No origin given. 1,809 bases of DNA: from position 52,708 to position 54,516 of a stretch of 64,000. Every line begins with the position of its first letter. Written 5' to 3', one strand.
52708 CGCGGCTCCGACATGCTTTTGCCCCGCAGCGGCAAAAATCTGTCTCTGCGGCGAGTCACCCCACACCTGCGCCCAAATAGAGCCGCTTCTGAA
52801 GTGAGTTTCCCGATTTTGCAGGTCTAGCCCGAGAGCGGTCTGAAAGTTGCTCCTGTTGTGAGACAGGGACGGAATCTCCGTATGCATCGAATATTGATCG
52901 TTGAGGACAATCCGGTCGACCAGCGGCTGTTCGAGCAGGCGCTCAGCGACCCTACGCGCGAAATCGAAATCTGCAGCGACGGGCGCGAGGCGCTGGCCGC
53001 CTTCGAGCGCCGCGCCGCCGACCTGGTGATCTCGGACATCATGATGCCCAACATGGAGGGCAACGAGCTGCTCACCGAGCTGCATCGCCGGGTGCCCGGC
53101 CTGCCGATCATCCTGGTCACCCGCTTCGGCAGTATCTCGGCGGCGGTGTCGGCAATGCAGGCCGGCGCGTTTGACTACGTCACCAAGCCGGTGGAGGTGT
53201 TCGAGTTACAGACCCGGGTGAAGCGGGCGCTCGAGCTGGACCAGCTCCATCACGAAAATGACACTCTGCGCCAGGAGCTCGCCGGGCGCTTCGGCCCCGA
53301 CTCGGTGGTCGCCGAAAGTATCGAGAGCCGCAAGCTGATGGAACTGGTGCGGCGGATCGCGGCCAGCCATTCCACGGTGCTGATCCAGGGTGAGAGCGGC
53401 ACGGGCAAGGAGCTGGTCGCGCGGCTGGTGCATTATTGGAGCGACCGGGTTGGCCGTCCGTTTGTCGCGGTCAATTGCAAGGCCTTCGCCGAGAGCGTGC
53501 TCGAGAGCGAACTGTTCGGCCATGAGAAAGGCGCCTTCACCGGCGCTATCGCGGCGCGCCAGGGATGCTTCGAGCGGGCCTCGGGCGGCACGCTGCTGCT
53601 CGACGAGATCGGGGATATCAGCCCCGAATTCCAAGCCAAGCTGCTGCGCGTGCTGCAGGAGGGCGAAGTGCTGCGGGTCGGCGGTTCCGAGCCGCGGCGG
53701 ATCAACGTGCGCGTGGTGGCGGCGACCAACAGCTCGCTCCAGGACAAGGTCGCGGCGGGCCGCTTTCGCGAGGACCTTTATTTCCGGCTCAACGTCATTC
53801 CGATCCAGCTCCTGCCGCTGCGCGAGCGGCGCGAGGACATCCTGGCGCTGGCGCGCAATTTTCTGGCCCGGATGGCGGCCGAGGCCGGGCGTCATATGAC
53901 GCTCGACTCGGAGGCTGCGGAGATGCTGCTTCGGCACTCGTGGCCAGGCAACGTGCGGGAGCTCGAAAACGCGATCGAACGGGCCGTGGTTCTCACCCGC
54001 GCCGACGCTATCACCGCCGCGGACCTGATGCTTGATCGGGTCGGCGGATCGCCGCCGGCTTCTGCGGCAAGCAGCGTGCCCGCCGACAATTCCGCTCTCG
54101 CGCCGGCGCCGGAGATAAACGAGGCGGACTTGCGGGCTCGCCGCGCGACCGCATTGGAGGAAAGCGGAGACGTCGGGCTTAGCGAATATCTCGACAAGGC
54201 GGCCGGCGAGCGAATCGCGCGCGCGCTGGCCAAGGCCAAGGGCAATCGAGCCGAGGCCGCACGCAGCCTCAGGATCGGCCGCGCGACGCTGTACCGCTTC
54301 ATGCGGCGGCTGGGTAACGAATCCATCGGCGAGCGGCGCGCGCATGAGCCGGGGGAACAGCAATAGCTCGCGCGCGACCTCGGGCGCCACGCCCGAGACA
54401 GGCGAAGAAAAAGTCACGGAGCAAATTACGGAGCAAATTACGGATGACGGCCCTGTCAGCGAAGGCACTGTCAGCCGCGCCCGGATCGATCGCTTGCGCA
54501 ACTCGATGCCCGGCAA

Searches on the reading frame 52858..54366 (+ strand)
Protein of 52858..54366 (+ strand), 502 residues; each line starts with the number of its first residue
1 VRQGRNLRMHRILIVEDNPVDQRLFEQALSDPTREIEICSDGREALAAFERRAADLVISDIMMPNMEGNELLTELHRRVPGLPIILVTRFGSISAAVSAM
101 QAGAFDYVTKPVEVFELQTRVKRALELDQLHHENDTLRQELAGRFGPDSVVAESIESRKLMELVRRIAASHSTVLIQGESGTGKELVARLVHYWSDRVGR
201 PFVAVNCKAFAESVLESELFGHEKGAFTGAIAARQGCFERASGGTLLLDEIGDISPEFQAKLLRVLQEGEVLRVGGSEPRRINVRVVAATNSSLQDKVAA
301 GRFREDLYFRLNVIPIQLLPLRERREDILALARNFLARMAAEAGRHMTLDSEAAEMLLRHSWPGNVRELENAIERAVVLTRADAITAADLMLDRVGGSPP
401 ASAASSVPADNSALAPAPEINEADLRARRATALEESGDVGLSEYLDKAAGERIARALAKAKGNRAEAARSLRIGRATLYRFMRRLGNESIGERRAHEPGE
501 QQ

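Call 6: search_protein_families(library=pfam, proteins=[window:52858-54366:+], max_evalue=0.001)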
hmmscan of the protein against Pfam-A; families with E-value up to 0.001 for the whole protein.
window:52858-54366:+ (502 aa): 8 families
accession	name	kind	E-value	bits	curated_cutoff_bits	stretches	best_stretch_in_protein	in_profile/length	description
PF00158.32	Sigma54_activat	-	1.7e-67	226.7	20.2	1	152-317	3-168/168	Sigma-54 interaction domain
PF00072.30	Response_reg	-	2.7e-27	95.6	30.2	1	12-121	1-110/111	Response regulator receiver domain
PF25601.1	AAA_lid_14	-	9.4e-25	86.7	27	1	322-394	1-74/87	AAA+ ATPase lid domain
PF14532.12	Sigma54_activ_2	-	1e-19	71.6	25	1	152-321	2-138/138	Sigma-54 interaction domain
PF07728.20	AAA_5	-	2.9e-08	34.2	22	1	174-293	2-124/139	AAA domain (dynein-related subfamily)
PF02954.25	HTH_8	-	5e-07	29.8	22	1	451-484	8-41/42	Bacterial regulatory protein, Fis family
PF07724.20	AAA_2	-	8.3e-07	29.6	27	1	172-299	4-132/166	AAA domain (Cdc48 subfamily)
PF00004.35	AAA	-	0.0001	23.2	21.2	1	174-310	1-130/131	ATPase family associated with various cellular activities (AAA)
